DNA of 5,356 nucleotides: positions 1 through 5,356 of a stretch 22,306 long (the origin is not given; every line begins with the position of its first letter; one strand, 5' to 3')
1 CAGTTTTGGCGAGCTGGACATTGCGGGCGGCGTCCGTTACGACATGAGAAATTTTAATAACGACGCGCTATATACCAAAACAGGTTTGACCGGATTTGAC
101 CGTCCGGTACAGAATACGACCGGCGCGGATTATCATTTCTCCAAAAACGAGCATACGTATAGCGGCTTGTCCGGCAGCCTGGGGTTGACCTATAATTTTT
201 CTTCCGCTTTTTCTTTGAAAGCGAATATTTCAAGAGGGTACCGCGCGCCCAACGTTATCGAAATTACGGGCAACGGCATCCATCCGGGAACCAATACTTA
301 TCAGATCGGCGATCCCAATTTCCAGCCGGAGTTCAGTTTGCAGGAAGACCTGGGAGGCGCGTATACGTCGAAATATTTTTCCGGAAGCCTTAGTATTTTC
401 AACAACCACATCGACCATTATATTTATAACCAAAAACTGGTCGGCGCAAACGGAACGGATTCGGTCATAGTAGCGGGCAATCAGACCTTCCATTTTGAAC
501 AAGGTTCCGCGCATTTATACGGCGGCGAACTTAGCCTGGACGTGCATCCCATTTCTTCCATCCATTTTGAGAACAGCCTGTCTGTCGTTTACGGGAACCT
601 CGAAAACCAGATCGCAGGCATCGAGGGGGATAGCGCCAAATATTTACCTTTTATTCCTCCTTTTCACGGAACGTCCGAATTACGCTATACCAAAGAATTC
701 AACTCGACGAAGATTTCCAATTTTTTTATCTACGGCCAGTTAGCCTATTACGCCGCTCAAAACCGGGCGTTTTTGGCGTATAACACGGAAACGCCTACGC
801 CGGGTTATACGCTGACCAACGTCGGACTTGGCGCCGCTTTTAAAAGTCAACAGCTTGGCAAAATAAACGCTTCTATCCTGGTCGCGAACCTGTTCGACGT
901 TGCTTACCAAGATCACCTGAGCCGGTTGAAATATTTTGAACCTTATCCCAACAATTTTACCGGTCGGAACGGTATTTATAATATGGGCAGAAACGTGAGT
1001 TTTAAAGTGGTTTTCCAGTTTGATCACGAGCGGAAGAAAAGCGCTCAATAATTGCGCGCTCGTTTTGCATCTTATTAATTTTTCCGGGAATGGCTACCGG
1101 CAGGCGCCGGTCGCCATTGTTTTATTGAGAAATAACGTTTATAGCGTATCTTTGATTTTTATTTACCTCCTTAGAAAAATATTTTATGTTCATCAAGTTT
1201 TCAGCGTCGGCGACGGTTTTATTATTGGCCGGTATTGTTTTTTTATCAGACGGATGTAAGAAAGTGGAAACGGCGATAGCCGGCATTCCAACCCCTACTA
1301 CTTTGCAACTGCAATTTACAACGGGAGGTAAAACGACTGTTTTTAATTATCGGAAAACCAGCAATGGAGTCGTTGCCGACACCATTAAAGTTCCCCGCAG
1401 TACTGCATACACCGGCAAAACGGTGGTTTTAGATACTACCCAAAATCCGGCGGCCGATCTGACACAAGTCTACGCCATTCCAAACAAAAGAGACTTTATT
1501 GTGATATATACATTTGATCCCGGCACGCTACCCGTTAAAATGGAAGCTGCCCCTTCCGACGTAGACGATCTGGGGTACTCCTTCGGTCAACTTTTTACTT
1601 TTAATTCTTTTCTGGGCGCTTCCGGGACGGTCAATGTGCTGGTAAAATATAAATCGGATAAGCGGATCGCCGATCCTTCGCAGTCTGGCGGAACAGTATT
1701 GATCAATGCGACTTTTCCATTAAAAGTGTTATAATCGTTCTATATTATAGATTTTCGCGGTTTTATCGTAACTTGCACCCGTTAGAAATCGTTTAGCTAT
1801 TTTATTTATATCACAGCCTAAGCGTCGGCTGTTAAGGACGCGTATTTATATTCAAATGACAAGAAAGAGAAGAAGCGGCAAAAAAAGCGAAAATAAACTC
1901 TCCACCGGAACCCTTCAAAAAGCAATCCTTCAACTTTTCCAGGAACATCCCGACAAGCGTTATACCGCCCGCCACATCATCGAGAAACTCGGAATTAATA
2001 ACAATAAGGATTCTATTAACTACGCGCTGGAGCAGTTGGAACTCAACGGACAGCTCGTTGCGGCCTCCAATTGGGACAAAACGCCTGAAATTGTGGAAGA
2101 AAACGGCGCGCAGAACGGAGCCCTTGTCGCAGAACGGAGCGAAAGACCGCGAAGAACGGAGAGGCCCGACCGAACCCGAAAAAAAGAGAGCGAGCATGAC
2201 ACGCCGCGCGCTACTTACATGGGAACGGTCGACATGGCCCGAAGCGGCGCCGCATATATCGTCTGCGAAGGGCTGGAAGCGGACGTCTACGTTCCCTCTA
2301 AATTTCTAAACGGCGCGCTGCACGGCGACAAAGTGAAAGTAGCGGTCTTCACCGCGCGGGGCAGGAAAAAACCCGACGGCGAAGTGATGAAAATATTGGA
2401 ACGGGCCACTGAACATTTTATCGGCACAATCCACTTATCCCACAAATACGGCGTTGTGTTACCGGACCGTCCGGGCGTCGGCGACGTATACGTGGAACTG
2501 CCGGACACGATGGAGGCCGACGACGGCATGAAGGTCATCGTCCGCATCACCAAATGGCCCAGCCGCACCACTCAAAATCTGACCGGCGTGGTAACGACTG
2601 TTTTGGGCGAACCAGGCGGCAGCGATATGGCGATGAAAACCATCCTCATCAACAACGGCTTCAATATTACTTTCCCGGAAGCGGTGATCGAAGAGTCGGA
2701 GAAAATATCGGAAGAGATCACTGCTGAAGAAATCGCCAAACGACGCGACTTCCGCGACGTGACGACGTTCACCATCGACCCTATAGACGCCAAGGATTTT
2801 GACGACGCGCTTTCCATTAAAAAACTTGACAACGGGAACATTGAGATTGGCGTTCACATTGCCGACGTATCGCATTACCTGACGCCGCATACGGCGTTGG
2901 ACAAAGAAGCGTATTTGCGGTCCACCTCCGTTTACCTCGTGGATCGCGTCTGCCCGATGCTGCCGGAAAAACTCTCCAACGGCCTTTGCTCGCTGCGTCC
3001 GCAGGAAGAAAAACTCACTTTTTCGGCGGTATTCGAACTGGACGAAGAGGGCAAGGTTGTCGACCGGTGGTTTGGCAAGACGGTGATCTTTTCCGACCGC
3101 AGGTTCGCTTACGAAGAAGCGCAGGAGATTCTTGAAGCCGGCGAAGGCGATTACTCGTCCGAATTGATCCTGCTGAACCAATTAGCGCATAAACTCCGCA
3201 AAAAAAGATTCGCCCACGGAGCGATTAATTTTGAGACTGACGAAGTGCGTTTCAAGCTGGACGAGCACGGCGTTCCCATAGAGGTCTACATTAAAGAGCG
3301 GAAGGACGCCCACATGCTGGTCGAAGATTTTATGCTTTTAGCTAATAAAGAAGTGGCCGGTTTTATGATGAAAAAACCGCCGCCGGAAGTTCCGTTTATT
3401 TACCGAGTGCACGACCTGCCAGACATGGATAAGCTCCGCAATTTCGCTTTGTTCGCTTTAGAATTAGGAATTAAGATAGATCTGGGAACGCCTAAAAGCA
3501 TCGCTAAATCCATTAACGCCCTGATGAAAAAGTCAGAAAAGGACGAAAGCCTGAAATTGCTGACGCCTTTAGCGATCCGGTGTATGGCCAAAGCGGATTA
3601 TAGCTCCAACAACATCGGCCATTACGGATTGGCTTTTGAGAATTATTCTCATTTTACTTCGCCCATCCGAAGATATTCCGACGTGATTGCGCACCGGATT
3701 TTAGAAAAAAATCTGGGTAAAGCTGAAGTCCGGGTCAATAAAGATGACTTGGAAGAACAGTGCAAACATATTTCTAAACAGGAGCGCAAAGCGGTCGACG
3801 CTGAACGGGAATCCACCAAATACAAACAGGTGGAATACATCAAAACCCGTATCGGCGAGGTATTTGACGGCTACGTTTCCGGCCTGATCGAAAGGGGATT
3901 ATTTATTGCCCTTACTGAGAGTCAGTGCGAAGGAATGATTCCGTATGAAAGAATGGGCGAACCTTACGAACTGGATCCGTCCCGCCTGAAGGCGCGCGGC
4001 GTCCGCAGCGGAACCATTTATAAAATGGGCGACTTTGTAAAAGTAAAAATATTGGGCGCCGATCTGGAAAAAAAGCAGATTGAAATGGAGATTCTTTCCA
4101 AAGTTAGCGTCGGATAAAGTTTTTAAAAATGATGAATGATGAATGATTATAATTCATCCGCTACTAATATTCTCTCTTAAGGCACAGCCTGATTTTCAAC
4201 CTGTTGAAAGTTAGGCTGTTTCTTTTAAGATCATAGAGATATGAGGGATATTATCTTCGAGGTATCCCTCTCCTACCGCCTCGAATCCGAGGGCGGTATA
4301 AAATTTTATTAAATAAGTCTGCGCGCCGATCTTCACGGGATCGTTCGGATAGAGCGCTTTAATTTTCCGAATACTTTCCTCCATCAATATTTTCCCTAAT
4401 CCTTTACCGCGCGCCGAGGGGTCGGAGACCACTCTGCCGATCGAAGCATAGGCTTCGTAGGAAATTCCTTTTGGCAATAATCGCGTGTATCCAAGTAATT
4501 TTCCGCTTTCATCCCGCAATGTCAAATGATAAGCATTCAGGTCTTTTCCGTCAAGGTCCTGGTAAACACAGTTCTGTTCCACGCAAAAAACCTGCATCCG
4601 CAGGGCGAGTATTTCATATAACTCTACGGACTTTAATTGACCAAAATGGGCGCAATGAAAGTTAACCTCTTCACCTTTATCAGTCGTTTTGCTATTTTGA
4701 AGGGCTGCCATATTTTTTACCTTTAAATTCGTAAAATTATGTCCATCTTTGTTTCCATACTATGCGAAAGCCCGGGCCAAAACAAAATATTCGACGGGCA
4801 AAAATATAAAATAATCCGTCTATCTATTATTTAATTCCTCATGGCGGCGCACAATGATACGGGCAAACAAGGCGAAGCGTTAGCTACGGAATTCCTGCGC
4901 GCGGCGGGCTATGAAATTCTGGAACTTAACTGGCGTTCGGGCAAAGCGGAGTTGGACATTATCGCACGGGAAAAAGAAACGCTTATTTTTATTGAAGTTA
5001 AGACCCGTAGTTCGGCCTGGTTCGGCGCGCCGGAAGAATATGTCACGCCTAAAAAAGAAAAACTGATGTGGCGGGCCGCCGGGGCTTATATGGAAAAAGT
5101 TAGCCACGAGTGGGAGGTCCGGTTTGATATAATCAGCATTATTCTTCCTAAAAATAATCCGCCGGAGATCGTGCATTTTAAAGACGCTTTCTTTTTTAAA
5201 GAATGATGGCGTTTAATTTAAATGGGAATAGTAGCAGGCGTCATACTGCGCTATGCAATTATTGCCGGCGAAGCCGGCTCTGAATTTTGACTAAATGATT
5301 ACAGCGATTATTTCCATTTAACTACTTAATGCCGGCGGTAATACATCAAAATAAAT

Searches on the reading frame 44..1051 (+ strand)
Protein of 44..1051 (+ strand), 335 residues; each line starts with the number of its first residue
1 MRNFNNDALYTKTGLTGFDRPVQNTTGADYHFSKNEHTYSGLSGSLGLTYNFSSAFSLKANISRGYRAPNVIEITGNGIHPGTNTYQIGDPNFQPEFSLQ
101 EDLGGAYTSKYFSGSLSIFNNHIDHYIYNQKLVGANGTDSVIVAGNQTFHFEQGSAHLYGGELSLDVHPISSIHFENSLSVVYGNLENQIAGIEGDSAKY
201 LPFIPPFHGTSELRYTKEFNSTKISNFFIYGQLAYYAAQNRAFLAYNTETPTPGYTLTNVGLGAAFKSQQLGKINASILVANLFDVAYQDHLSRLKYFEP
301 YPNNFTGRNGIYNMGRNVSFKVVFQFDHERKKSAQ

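Call 8: search_protein_families(library=pfam, proteins=[window:44-1051:+], max_evalue=0.001)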
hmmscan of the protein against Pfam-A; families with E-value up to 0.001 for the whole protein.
window:44-1051:+ (335 aa): 1 family
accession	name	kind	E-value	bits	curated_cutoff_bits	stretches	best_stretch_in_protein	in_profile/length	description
PF00593.30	TonB_dep_Rec_b-barrel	-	2.5e-30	107.1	27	1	25-267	203-424/436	TonB dependent receptor-like, beta-barrel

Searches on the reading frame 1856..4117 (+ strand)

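Call 8: search_protein_families(library=pfam, proteins=[window:1856-4117:+], max_evalue=0.001)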
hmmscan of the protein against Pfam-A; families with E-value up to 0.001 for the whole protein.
window:1856-4117:+ (753 aa): 4 families
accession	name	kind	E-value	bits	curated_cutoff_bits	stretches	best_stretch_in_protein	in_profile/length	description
PF00773.25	RNB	-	2.7e-112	375.7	29.3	1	296-620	1-324/326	RNB domain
PF17876.7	CSD2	-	1e-22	80.4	26.2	2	203-274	4-74/74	Cold shock domain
PF08206.17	OB_RNB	-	5.2e-14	52.1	24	1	123-180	1-58/58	Ribonuclease B OB domain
PF00575.29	S1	-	6e-06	27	22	1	665-746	3-73/74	S1 RNA binding domain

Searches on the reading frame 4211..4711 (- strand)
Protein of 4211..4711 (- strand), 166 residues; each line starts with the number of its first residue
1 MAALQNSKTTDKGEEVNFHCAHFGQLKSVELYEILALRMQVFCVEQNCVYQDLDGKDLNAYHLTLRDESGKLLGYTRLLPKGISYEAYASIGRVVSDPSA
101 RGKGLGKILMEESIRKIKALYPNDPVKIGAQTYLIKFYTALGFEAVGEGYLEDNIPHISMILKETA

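Call 8: search_protein_families(library=pfam, proteins=[window:4211-4711:-], max_evalue=0.001)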
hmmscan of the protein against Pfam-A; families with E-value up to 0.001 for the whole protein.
window:4211-4711:- (166 aa): 3 families
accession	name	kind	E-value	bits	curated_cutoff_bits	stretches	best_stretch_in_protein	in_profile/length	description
PF13673.13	Acetyltransf_10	-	2.6e-13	50.5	23.6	1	58-162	28-126/128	Acetyltransferase (GNAT) domain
PF13508.13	Acetyltransf_7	-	2.5e-08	34.6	27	1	65-144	8-83/84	Acetyltransferase (GNAT) domain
PF00583.31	Acetyltransf_1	-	2.8e-08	34.5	20.7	1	59-143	31-116/116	Acetyltransferase (GNAT) family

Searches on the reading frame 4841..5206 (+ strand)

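Call 8: search_protein_families(library=pfam, proteins=[window:4841-5206:+], max_evalue=0.001)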
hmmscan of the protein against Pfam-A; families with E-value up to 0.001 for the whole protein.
window:4841-5206:+ (121 aa): 2 families
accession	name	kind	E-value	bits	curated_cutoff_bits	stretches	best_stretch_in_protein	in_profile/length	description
PF02021.23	UPF0102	-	2.1e-26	92.6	23.6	1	11-100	1-80/80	Uncharacterised protein family UPF0102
PF08378.17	NERD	-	0.00022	22.1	22.1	1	8-63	2-64/111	Nuclease-related domain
